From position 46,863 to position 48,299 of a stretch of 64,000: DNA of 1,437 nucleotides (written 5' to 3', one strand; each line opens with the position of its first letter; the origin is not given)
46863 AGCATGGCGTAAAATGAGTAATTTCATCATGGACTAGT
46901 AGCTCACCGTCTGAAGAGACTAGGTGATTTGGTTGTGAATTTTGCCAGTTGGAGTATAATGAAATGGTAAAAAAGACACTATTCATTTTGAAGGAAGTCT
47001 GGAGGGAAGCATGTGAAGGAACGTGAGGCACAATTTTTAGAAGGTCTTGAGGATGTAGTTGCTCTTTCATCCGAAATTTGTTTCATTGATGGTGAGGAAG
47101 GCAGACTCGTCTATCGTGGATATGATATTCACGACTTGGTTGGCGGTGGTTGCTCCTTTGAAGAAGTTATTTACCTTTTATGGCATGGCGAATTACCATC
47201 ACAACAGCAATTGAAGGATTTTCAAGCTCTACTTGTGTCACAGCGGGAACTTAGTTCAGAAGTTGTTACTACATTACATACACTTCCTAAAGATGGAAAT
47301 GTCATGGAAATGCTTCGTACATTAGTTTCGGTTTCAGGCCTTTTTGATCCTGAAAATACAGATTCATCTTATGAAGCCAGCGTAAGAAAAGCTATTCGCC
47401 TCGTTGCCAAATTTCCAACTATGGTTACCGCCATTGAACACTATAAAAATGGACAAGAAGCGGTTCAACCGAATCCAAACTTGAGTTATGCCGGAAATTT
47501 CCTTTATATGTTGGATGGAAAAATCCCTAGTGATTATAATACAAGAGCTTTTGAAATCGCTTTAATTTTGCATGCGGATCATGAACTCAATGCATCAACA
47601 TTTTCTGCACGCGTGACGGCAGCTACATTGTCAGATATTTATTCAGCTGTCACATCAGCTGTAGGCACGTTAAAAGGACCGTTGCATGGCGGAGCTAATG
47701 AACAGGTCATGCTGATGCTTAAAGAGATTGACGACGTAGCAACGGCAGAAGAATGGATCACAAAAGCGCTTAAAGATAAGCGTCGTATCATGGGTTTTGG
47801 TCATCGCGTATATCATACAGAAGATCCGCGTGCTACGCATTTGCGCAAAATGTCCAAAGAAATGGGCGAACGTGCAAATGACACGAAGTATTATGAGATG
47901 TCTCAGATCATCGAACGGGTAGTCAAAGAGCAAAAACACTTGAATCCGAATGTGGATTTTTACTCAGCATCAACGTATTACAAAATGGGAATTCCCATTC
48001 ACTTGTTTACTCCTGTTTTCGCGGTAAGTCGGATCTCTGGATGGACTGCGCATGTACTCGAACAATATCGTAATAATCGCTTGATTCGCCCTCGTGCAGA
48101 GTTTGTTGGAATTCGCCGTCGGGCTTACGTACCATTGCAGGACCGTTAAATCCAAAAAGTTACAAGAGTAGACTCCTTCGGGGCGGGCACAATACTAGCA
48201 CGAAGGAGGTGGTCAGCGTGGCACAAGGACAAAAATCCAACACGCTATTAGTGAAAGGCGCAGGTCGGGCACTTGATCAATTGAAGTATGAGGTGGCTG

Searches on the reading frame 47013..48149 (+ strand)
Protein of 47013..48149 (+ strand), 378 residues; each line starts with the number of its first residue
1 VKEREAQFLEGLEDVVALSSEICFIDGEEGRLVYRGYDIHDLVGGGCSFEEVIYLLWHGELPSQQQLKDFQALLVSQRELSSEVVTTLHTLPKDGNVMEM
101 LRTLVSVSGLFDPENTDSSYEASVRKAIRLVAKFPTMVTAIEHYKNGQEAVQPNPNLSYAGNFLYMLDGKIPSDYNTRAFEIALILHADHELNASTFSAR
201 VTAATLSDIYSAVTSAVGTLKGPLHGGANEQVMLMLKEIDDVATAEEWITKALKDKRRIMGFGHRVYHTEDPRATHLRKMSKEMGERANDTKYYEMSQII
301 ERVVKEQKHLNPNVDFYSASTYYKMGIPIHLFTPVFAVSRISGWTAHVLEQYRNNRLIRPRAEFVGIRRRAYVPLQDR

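Call 57: search_protein_families(library=ncbifam, proteins=[window:47013-48149:+], max_evalue=1e-10)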
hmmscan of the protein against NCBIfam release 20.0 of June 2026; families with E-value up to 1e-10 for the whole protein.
window:47013-48149:+ (378 aa): 21 families
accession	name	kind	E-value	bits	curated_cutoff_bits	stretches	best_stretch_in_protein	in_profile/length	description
TIGR01800.1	cit_synth_II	subfamily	6e-158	525.4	421.3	1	10-378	1-368/368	2-methylcitrate synthase/citrate synthase II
NF041301.1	Cit_synth_Halo_CitZ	equivalog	1.6e-147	491.5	550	1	9-378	6-379/379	citrate synthase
NF010637.0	PRK14034.1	equivalog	9.2e-142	472.4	594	1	10-378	5-371/372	citrate synthase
NF010638.0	PRK14035.1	equivalog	9e-141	468.9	572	1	9-378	5-372/372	citrate synthase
NF010636.0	PRK14033.1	equivalog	2.8e-128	427.9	479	1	4-372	5-372/376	bifunctional 2-methylcitrate synthase/citrate synthase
NF010639.0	PRK14036.1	equivalog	1.1e-126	422.6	502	1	5-378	3-378/379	citrate synthase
NF041157.1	Cit_synThplmales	equivalog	9.5e-115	383.7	590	1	9-378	5-376/377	citrate synthase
NF009006.1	PRK12351.1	equivalog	2.8e-114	381.4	550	1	11-378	9-376/376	bifunctional 2-methylcitrate synthase/citrate synthase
NF009004.0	PRK12349.1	equivalog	5.7e-112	374.2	508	1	4-369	3-368/372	citrate synthase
NF010640.0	PRK14037.1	subfamily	2.9e-101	339.1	504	1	10-378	6-377/377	citrate synthase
NF004126.0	PRK05614.1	equivalog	7.2e-91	304.8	505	1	10-378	47-430/430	citrate synthase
NF009005.0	PRK12350.1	subfamily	6.4e-84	282.2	332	1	7-370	3-353/366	citrate synthase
TIGR01798.1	cit_synth_I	equivalog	7.1e-79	265.4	485.15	1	11-372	35-412/412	citrate synthase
NF010635.0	PRK14032.1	subfamily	1.3e-78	264.5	426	1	28-378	65-448/448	citrate synthase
NF007128.0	PRK09569.1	subfamily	2.5e-47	161.5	344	1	6-360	36-419/437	citrate (Si)-synthase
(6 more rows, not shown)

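Call 82: list_cluster_members(proteins=[window:47013-48149:+, window:42165-43460:+, window:62096-63607:+])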
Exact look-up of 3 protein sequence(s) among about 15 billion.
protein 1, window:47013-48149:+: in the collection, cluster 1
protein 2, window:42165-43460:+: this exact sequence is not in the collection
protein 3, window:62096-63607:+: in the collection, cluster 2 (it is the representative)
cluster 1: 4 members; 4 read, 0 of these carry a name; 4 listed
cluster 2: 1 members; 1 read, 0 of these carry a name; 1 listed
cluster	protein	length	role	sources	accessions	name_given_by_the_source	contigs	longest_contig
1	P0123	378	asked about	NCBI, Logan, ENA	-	-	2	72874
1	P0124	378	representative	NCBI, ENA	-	-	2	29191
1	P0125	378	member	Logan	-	-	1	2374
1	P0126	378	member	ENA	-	-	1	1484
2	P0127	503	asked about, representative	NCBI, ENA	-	-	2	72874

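Call 83: find_encoding_contigs(protein=P0123, flank=1000, max_places=4)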
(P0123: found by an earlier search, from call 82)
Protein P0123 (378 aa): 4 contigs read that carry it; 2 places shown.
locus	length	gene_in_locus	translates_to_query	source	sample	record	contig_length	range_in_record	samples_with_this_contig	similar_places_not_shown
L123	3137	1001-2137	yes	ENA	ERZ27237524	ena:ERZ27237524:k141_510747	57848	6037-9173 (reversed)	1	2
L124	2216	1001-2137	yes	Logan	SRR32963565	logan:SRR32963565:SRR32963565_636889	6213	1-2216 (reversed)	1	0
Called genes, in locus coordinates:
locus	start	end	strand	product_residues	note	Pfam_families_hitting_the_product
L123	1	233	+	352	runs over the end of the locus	PF07730:HisKA_3, PF02518:HATPase_c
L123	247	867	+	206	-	PF00072:Response_reg, PF00196:GerE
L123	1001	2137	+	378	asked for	PF00285:Citrate_synt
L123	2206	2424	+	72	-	PF00269:SASP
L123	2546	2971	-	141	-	PF00571:CBS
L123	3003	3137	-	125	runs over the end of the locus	-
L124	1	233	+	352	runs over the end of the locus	PF07730:HisKA_3, PF02518:HATPase_c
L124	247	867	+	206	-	PF00072:Response_reg, PF00196:GerE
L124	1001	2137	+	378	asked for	PF00285:Citrate_synt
